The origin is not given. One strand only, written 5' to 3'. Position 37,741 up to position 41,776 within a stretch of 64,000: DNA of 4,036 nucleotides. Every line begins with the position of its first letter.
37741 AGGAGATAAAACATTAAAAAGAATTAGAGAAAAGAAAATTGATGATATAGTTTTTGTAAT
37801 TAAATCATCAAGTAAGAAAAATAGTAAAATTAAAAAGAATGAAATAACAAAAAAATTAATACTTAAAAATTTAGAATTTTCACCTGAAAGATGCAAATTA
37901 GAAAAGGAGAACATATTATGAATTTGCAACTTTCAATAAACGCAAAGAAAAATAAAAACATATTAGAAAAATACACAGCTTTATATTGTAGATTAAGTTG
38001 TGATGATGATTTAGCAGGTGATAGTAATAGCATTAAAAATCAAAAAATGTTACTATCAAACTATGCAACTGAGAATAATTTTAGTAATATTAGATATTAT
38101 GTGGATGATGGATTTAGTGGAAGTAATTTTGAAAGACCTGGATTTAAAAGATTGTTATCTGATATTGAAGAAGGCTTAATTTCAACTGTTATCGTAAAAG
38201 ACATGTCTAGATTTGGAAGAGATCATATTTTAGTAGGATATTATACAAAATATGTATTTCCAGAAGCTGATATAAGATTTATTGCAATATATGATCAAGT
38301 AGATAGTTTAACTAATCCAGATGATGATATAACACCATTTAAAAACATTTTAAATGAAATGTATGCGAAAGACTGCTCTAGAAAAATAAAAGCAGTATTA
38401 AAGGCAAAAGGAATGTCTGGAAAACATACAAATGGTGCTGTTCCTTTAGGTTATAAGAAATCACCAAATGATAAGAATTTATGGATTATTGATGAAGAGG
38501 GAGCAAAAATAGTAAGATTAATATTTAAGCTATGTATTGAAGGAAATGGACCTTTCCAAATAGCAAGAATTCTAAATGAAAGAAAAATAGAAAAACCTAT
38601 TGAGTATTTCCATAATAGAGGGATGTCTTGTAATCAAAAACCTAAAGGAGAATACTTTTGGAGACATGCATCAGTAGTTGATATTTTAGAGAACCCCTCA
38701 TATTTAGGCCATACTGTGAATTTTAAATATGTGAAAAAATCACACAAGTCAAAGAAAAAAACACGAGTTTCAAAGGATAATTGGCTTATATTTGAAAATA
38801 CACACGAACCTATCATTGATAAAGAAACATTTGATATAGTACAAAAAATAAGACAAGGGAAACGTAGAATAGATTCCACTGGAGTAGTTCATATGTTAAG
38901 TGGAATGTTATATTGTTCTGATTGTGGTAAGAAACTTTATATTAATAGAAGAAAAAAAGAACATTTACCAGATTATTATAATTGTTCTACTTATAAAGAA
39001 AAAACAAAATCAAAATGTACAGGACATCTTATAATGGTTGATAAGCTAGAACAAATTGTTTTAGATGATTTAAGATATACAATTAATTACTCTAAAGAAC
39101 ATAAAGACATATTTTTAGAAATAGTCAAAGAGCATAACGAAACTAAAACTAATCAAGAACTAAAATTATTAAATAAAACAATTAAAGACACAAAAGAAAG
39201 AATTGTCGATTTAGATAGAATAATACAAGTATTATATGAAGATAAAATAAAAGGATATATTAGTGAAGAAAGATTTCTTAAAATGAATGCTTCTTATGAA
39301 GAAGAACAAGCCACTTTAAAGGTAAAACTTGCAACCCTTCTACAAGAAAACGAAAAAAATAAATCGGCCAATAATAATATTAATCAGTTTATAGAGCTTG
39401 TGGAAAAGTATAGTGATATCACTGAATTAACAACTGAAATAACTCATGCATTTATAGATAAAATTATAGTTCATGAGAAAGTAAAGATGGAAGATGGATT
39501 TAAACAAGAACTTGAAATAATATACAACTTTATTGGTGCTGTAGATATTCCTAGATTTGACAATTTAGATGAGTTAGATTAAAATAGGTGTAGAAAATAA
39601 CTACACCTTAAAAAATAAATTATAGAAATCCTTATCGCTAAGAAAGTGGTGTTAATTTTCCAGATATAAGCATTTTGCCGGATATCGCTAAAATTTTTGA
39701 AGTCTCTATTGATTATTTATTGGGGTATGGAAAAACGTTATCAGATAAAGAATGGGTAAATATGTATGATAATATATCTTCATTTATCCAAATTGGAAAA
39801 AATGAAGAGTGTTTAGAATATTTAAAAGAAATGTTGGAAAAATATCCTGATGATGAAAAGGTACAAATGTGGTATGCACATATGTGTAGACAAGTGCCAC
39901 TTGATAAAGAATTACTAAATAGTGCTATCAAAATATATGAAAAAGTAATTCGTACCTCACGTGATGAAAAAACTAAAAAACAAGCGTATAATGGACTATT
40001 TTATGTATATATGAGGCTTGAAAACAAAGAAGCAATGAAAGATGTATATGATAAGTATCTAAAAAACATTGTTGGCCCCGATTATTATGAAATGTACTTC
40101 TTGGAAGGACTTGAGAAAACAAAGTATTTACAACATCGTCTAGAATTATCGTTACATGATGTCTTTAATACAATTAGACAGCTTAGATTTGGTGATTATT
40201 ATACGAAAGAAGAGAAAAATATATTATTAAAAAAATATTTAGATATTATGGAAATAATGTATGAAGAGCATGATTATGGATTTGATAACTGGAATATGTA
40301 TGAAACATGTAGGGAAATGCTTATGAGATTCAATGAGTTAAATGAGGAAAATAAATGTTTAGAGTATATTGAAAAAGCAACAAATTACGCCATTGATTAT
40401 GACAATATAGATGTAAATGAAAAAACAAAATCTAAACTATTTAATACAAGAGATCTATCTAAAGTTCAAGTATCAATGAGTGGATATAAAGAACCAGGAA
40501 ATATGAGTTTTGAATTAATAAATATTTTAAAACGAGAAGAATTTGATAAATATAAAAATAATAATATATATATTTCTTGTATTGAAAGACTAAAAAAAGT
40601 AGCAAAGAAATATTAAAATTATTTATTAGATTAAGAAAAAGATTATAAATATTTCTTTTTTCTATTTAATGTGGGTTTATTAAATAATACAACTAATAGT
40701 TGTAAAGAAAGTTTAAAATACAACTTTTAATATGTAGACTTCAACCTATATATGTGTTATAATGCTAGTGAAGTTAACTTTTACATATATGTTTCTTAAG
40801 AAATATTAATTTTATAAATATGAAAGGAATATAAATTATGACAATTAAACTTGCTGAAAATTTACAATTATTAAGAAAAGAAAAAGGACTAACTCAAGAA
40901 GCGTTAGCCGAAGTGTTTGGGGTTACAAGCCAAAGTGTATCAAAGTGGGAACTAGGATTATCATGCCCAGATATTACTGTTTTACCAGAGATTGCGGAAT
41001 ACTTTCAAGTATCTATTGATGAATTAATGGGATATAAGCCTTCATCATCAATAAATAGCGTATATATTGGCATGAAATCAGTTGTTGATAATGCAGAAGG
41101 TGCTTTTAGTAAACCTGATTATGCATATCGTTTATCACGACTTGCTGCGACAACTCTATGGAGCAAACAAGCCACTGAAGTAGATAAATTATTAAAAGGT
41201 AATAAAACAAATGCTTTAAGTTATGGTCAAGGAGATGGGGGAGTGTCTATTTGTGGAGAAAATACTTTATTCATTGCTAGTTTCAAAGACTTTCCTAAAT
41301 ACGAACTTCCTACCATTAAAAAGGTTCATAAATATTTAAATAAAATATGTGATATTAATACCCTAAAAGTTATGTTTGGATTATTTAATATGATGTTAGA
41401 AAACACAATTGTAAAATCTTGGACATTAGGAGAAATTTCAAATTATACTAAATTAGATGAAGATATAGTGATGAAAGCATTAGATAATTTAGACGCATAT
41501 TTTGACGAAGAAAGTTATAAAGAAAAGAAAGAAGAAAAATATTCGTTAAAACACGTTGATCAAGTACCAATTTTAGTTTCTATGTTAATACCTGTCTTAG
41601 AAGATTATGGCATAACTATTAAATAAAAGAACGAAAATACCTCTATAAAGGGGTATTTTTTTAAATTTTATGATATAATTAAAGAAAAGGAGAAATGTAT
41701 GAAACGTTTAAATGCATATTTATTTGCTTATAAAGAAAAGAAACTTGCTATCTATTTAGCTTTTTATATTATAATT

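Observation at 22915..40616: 16.6-kb serine-recombinase element interrupts an XRE/TPR regulator gene; excision would restore it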

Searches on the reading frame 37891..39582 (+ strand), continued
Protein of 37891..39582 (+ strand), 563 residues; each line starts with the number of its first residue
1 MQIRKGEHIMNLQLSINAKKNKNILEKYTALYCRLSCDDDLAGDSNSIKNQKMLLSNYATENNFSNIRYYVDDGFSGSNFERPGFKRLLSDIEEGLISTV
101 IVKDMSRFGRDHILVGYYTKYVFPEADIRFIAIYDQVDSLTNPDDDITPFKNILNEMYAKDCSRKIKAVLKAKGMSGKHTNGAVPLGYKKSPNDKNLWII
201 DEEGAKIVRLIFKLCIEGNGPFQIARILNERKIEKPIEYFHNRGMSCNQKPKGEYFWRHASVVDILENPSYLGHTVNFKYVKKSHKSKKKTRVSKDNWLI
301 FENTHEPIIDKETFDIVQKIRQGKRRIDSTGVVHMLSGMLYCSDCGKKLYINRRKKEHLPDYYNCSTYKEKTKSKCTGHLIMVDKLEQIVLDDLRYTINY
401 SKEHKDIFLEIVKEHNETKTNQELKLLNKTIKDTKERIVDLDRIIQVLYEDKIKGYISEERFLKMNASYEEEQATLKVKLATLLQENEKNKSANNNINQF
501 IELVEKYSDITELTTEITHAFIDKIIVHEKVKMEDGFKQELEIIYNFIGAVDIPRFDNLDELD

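Call 47: find_encoding_contigs(protein=P0035, flank=3000, max_places=4)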
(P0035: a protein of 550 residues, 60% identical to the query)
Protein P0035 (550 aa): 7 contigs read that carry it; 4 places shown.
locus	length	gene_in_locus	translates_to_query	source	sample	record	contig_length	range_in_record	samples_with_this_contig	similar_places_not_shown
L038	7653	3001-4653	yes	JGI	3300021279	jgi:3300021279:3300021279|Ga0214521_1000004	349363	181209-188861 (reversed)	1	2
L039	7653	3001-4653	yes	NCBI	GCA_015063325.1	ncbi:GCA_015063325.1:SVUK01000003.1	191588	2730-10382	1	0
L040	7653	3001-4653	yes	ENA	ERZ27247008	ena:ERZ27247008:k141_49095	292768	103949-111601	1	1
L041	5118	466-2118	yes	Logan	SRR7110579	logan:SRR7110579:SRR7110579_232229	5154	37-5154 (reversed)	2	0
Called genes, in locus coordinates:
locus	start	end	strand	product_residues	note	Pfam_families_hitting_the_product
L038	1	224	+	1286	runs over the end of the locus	PF04151:PPC (weak), PF00963:Cohesin, PF00404:Dockerin_1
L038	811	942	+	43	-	-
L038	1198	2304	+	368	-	PF01076:Mob_Pre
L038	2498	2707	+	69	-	-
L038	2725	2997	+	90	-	-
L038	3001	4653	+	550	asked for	PF00239:Resolvase, PF07508:Recombinase, PF13408:Zn_ribbon_recom, PF14287:DUF4368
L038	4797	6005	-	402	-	PF05343:Peptidase_M42 (faint), PF01546:Peptidase_M20, PF07687:M20_dimer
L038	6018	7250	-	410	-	PF02073:Peptidase_M29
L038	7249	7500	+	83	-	-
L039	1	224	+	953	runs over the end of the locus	PF04151:PPC (faint), PF00963:Cohesin, PF00404:Dockerin_1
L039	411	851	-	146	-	-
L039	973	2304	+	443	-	PF01076:Mob_Pre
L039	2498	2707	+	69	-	-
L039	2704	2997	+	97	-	-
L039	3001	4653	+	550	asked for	PF00239:Resolvase, PF07508:Recombinase, PF13408:Zn_ribbon_recom, PF14287:DUF4368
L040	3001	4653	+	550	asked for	PF00239:Resolvase, PF07508:Recombinase, PF13408:Zn_ribbon_recom, PF14287:DUF4368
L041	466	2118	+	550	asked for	PF00239:Resolvase, PF07508:Recombinase, PF13408:Zn_ribbon_recom, PF14287:DUF4368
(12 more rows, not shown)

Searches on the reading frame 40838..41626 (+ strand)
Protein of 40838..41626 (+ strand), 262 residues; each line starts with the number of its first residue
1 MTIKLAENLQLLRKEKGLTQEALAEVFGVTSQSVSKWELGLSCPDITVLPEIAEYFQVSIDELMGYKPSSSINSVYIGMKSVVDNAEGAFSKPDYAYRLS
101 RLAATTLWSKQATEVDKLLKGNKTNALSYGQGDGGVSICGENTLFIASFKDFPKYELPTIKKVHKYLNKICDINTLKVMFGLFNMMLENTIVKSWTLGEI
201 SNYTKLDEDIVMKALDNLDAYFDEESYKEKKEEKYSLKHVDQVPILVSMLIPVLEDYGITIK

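Call 5: search_protein_families(library=pfam, proteins=[window:40838-41626:+], max_evalue=0.01)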
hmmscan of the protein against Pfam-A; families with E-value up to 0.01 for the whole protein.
window:40838-41626:+ (262 aa): 7 families
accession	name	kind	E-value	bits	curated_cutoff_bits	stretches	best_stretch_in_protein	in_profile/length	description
PF01381.28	HTH_3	-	3.9e-16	59.3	23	1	10-63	2-55/55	Helix-turn-helix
PF12844.13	HTH_19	-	5.9e-09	36.1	30.2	1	7-64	2-59/64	Helix-turn-helix domain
PF13560.12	HTH_31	-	3e-08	34.3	27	1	5-62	2-60/64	Helix-turn-helix domain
PF13443.12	HTH_26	-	4.6e-07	30.4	22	1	8-68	1-62/63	Cro/C1-type HTH DNA-binding domain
PF12802.13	MarR_2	-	0.0041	17.7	27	0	11-36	14-39/61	MarR family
PF23742.1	VBS_C3G9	-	0.0049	17.4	27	1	54-86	12-44/120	C3G9 VBS-like domain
PF13384.12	HTH_23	-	0.0059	16.8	24.6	0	11-37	10-37/50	Homeodomain-like domain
